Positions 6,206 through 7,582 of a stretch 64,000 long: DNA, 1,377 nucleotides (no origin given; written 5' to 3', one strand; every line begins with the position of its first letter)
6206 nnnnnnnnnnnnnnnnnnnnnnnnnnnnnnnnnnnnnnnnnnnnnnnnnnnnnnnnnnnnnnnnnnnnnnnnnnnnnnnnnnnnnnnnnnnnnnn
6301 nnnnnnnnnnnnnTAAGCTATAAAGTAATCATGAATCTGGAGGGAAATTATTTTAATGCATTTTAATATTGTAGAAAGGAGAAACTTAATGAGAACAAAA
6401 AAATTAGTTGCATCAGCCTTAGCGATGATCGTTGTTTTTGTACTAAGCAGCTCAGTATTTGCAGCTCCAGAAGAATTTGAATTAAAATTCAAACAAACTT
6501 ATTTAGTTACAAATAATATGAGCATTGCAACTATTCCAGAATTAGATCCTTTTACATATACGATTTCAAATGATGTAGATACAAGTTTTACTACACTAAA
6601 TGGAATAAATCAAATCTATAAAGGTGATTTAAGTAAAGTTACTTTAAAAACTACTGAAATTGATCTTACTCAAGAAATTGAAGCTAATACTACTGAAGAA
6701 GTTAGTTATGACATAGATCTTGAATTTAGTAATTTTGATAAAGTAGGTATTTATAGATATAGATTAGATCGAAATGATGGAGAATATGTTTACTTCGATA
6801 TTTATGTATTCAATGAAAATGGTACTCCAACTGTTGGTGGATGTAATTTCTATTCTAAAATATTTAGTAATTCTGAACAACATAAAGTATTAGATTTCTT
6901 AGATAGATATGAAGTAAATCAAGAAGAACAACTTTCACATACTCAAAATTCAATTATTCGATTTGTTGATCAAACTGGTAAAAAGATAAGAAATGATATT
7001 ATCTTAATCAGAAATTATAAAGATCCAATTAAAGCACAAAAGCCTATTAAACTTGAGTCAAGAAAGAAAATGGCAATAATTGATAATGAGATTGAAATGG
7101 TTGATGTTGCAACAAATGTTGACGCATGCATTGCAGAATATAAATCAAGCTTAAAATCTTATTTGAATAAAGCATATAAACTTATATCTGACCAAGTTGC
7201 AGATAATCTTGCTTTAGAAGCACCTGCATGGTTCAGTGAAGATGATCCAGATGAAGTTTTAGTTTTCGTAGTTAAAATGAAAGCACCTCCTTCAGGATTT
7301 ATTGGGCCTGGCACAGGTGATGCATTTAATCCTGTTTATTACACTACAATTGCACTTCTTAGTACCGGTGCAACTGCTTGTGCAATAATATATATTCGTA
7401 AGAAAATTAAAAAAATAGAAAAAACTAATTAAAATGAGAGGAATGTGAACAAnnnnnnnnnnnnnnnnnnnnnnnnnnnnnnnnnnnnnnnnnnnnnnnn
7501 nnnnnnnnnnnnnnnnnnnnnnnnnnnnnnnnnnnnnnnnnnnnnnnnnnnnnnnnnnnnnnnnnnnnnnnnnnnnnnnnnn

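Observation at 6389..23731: Mobile-element-encoded FCT-type sortase pilus/fibre locus: two pilin-like substrates, SipA-like inactive signal peptidase, class B sortase, 4120-aa tip-adhesin candidate, plus a type IV pilin-like gene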

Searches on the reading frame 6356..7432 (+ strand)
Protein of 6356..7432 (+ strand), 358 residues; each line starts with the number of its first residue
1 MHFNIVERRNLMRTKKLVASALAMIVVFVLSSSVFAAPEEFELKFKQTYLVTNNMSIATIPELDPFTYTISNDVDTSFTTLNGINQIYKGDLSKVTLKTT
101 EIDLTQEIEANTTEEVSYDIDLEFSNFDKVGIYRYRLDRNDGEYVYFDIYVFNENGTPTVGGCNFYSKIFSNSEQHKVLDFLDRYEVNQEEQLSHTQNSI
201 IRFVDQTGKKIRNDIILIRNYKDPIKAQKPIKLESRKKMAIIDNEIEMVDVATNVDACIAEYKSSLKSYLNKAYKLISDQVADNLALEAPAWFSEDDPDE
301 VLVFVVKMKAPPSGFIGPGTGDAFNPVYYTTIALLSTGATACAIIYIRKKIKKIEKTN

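Call 6: search_protein_families(library=pfam, proteins=[window:6356-7432:+], max_evalue=0.01)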
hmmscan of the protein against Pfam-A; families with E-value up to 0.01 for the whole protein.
window:6356-7432:+ (358 aa): 0 families

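Call 7: search_protein_families(library=ncbifam, proteins=[window:6356-7432:+], max_evalue=0.01)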
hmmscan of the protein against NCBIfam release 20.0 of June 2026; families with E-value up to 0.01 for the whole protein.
window:6356-7432:+ (358 aa): 0 families

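Call 14: search_protein_families(library=phrogs, proteins=[window:6356-7432:+], max_evalue=0.001)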
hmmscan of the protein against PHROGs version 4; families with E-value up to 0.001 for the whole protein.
window:6356-7432:+ (358 aa): 0 families

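Call 19: search_solved_structures(query=window:6356-7432:+, max_evalue=10, show_alignments=1)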
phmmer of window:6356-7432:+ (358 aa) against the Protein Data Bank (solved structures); distinct sequences matched with E-value up to 10: 1.
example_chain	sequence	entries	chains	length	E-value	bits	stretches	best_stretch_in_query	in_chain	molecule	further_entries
9fhl_S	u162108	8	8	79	0.11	15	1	169-229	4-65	Small ribosomal subunit protein eS17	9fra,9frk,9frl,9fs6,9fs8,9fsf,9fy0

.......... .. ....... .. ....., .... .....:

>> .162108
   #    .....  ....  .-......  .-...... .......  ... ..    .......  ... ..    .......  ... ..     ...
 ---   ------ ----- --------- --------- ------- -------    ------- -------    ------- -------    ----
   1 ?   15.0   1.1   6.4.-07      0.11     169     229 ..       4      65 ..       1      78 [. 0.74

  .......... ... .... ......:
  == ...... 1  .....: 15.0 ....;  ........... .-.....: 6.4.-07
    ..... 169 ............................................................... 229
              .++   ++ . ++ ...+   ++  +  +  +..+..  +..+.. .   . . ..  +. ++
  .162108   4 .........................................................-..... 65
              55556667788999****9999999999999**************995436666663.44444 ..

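Call 40: find_homologous_proteins(query=window:6389-7432:+, max_evalue=0.001)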
Query window:6389-7432:+ (347 aa): 3 proteins with E <= 0.001 among 2599 candidates.
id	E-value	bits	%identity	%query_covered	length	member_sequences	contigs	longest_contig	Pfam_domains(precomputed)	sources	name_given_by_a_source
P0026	1.1e-221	753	99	100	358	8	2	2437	-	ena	-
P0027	3.1e-169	580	75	100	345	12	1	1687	-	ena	-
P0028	8.4e-86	306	48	86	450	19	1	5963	PF17802.8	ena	-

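Call 58: predict_structure(alignment_id=A3)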
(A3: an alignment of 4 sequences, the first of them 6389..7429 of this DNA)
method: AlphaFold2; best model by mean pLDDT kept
length: 347 residues; sequences in the alignment: 4
mean_pLDDT: 33.3   pTM: 0.28
mean pLDDT of the five models: 33.3, 30.3, 29.7, 29.2, 28.4
residues with pLDDT >= 90: 0; 70-90: 0; 50-70: 14; < 50: 333
segments of 3 or more residues with pLDDT < 50: 1-111, 119-121, 127-132, 136-347
pLDDT, mean of each block of 10 residues (from residue 1): 36 33 30 42 38 38 32 30 39 39 44 51 50 49 43 32 27 25 27 33 30 22 20 20 29 38 38 38 30 23 25 28 30 26 30
secondary structure, 60 per line:
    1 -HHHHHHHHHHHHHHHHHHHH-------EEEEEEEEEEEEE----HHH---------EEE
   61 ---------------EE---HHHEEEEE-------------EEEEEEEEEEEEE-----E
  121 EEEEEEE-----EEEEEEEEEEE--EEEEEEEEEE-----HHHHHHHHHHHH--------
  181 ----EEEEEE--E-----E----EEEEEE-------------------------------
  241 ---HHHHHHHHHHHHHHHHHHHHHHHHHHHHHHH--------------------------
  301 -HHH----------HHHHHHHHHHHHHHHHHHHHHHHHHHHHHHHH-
elements in order: H2-21 E29-41 E58-60 E84-88 E102-114 E120-127 E133-143 E146-155 H161-172 E185-190 E204-209 H244-274 H315-346

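Call 65: search_protein_representatives(alignment_id=A3)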
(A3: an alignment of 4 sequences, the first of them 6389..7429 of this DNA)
Query: 4 sequences, 346 profile positions. Proteins with E-value up to 0.001 (for the whole library): 19; up to 1e-10: 18; up to 1e-30: 8. The best 19 are listed.
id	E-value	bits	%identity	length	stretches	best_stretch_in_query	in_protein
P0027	1.1e-200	682.4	-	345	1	1-346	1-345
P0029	9.9e-134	462.2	-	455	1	1-345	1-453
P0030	7.3e-74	265.4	-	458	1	1-338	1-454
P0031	9.4e-57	209.1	-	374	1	4-344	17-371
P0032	2.9e-42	161.4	-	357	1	4-341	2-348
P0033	2.2e-40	155.3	-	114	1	1-85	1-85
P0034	1.4e-31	126.3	-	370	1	4-341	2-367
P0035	1.0e-30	123.4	-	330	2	116-345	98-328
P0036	2.2e-26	109.2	-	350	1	5-344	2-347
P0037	1.8e-22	96.4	-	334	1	5-338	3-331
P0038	4.5e-19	85.2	-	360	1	4-338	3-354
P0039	5.2e-18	81.7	-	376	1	9-342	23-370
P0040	3.9e-17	78.8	-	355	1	1-334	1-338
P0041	7.3e-16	74.6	-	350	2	185-344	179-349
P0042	2.8e-15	72.7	-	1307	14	189-219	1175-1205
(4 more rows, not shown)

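Call 67: search_protein_families(library=pfam, alignment_id=A6, max_evalue=0.1)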
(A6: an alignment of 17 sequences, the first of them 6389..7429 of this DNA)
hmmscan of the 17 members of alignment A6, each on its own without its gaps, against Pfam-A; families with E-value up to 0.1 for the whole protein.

A. member 1, window:6389-7429:+ (347 aa): 1 family
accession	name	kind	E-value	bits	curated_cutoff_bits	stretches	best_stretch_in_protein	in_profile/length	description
PF17965.7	MucBP_2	-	0.098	13.6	23.4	0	251-290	33-68/74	Mucin binding domain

B. families by the number of members that match (of 17 scanned): 14 families
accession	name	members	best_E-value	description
PF17802.7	SpaA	3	1.9e-14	Prealbumin-like fold domain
PF14163.11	SieB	1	0.0015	Super-infection exclusion protein B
PF05887.16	Trypan_PARP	1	0.0026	Procyclic acidic repetitive protein (PARP)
PF06525.17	SoxE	1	0.015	Sulfocyanin (SoxE) domain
PF17660.6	BTRD1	1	0.036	Polyglycine hydrolase-like, structural repeat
PF00746.26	Gram_pos_anchor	1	0.051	LPXTG cell wall anchor motif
PF22836.1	TEX13B_C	1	0.052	Testis-expressed protein 13B, C-terminal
PF05818.17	TraT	1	0.056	Enterobacterial TraT complement resistance protein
PF20326.3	DUF6621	1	0.056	Family of unknown function (DUF6621)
PF23237.1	HYR_4C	1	0.061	HYR-like domain with 4 cysteines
PF05961.16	Chordopox_A13L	1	0.09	Chordopoxvirus A13L protein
PF22918.2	PTEN2_C2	1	0.095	PTEN2, C2 domain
PF17965.7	MucBP_2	1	0.098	Mucin binding domain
PF14110.11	DUF4282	1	0.098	Domain of unknown function (DUF4282)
